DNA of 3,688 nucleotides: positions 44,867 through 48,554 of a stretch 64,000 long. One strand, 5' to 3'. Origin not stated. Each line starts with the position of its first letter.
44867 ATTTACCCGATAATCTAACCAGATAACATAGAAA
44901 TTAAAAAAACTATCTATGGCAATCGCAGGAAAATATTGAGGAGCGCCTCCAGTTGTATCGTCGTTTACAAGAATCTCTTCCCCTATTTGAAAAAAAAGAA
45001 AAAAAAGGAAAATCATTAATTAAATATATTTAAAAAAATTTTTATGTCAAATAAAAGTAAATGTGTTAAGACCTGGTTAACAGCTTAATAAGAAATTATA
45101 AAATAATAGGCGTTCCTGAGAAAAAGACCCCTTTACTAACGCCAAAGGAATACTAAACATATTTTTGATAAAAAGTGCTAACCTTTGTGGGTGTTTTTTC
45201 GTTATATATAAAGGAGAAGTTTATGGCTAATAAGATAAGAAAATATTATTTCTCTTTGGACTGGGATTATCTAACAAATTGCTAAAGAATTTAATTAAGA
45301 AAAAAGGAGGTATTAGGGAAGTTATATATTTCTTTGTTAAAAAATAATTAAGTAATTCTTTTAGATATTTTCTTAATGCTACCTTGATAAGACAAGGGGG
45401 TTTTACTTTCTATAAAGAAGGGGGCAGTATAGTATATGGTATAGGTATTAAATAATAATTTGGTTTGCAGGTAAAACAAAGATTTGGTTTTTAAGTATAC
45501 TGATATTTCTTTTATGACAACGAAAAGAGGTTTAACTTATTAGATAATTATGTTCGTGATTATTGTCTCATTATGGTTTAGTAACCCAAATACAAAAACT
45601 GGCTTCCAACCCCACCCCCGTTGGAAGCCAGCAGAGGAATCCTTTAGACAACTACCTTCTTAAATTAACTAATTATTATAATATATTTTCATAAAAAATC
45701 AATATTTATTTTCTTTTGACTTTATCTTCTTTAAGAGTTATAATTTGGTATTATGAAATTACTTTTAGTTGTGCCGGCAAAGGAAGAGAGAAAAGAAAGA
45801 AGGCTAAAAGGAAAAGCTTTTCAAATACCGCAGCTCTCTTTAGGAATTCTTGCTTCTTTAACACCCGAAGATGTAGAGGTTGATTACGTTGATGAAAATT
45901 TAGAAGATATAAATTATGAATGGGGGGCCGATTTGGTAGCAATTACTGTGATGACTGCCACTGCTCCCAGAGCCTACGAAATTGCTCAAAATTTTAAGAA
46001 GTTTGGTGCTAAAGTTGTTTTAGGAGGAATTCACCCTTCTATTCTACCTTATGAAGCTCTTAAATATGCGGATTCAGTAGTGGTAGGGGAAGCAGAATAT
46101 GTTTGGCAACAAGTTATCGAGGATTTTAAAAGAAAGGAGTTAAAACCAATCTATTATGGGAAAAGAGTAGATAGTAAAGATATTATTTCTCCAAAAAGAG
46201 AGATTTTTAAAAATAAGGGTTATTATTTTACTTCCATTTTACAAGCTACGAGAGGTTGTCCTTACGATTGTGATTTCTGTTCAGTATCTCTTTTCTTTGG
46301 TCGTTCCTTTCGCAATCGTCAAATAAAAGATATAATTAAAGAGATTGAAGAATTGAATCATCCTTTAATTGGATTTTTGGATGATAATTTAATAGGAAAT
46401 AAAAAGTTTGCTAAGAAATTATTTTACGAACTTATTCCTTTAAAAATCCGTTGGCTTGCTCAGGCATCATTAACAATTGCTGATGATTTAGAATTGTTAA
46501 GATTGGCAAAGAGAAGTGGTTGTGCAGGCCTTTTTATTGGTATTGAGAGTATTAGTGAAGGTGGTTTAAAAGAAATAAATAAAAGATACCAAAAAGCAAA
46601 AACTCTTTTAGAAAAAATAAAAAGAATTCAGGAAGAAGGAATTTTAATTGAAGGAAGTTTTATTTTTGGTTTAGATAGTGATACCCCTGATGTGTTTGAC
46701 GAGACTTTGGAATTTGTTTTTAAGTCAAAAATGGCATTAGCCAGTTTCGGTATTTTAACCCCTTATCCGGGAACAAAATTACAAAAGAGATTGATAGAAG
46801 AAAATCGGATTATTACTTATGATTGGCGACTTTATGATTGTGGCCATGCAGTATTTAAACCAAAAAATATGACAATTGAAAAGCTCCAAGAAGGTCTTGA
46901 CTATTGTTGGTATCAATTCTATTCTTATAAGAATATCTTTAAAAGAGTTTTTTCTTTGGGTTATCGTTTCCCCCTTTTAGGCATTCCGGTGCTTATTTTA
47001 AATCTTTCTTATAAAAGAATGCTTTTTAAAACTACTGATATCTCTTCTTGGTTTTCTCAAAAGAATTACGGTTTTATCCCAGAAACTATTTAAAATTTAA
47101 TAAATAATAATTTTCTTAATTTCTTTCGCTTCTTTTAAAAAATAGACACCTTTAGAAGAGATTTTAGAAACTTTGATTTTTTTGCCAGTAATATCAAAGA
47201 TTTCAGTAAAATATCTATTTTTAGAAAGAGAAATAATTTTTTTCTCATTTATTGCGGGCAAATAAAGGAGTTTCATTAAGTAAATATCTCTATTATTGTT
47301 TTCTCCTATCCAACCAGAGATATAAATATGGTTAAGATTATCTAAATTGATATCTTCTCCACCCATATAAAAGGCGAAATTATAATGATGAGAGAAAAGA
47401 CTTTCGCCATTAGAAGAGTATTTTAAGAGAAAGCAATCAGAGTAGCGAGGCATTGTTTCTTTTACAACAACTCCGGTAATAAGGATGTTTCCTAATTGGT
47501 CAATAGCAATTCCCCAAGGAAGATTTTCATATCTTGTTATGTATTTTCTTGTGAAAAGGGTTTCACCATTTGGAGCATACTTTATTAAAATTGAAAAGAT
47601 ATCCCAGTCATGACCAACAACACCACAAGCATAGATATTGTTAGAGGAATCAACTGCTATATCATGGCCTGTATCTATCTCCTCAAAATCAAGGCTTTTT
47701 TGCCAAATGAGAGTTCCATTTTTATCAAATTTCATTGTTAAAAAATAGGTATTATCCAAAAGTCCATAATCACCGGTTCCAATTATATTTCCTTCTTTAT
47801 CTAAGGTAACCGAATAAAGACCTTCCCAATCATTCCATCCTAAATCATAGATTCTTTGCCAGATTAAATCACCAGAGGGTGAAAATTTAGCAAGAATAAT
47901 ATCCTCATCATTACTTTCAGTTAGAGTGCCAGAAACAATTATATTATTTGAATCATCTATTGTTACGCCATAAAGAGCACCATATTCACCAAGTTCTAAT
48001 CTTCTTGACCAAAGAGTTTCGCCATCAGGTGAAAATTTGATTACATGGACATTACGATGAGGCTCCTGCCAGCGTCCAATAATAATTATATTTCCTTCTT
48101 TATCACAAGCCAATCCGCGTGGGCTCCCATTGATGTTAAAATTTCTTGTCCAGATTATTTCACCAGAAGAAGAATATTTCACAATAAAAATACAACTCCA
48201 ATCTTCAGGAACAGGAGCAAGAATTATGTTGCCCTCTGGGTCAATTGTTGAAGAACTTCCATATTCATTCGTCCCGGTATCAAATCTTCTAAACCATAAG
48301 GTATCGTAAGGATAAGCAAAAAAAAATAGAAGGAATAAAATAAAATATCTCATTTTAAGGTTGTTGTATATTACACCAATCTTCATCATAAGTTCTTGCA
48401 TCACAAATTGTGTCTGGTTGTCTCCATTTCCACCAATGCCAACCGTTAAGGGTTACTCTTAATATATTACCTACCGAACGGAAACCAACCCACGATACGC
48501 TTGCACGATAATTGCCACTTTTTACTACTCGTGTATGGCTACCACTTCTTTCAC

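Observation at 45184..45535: Dispersed intergenic repeat family found just upstream of, and co-oriented with, operon-first promoters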

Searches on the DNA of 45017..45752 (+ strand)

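Call 42: search_rna_families(source=window, start=45017, end=45752, threshold=evalue, max_evalue=5)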
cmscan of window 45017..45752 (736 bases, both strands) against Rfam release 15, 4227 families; matches with E-value up to 5: 2.
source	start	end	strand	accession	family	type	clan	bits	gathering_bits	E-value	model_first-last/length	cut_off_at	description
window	45593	45707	-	RF04179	BTnc049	Gene; sRNA;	-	16.6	81.9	4.9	1-111/111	no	Bacteroides sRNA BTnc049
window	45557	45695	+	RF02350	psRNA6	Gene; sRNA;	-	12.9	60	0.38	1-333/333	no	Nitrosomonas sRNA psRNA6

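Call 70: search_dna_similar(query=window:45057-45592:+, collection=plasmids, mode=distant, max_evalue=0.01, max_rows=10)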
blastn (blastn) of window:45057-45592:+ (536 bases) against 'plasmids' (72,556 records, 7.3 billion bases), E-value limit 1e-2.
No match.

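Call 71: search_dna_similar(query=window:45057-45592:+, collection=phages, mode=distant, max_evalue=0.01, max_rows=10)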
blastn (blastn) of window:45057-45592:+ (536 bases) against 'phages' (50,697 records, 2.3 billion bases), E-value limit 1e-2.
No match.

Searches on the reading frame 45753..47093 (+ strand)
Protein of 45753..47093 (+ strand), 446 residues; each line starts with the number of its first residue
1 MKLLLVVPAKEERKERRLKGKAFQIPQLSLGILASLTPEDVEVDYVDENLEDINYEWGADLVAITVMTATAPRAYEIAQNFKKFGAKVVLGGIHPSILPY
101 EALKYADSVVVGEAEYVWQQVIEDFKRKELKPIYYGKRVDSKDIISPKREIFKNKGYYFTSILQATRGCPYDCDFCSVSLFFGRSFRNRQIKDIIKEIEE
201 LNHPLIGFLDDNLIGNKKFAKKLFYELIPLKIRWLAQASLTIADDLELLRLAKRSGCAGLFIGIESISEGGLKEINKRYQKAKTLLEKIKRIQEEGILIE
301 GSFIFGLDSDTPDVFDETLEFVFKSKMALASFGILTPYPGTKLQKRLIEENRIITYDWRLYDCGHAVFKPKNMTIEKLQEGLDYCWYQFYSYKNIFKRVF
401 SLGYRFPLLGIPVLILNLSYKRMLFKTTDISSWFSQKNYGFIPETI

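Call 18: search_protein_families(library=pfam, proteins=[window:45753-47093:+])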
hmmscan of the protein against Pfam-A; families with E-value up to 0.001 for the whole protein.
window:45753-47093:+ (446 aa): 3 families
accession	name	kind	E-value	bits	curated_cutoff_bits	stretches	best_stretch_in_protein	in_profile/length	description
PF04055.27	Radical_SAM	-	1.5e-15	58.2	29.5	1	165-322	3-166/166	Radical SAM superfamily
PF02310.24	B12-binding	-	5.8e-12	45.9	32.1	1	40-119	28-118/121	B12 binding domain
PF13282.11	DUF4070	-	0.00041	20.8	22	1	341-401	1-60/144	Domain of unknown function (DUF4070)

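Call 19: find_encoding_contigs(protein=window:45753-47093:+, flank=3000, max_places=10)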
Protein window:45753-47093:+ (446 aa): 3 contigs read that carry it; 2 places shown.
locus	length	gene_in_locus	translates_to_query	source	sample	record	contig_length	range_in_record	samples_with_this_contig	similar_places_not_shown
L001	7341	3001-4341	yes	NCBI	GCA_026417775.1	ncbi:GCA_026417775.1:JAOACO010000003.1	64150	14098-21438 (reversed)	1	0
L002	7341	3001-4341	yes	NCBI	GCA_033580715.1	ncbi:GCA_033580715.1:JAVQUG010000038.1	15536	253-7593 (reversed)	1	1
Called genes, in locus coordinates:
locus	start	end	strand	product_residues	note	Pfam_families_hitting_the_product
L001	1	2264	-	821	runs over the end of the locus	-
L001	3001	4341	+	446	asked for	PF02310:B12-binding, PF04055:Radical_SAM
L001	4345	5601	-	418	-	PF06739:SBBP (faint)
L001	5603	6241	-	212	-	-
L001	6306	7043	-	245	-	-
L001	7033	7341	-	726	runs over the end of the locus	PF13620:CarboxypepD_reg, PF13715:CarbopepD_reg_2, PF07715:Plug (weak)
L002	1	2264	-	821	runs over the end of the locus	-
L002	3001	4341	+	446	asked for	PF02310:B12-binding, PF04055:Radical_SAM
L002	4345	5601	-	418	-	PF06739:SBBP (faint)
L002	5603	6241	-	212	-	-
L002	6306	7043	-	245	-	-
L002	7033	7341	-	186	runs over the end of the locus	?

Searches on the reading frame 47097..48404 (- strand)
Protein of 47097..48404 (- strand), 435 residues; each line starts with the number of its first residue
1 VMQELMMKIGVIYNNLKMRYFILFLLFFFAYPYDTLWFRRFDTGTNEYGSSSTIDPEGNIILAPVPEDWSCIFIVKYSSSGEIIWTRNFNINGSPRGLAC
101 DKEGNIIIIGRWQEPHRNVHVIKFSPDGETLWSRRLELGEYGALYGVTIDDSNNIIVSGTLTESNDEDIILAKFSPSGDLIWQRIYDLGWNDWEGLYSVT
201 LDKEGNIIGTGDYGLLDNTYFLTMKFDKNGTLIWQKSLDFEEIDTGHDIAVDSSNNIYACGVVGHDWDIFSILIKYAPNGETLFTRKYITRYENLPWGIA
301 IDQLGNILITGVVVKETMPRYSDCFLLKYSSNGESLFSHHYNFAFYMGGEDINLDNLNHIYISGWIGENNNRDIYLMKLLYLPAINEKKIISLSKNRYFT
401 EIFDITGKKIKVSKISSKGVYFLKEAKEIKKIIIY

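Call 74: search_protein_families(library=pfam, proteins=[window:47097-48404:-])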
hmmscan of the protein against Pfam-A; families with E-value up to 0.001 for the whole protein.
window:47097-48404:- (435 aa): 3 families
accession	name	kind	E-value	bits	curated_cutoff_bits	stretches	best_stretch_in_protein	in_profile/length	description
PF06739.17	SBBP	-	2.2e-09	37.5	20.5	0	244-261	13-30/38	Beta-propeller repeat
PF01436.27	NHL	-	8.9e-05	22.8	20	0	294-310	2-18/28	NHL repeat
PF22701.2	Mala_s_1-like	-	0.00049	20.3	27.5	0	93-159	88-148/195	Mal s 1 allergenic protein-like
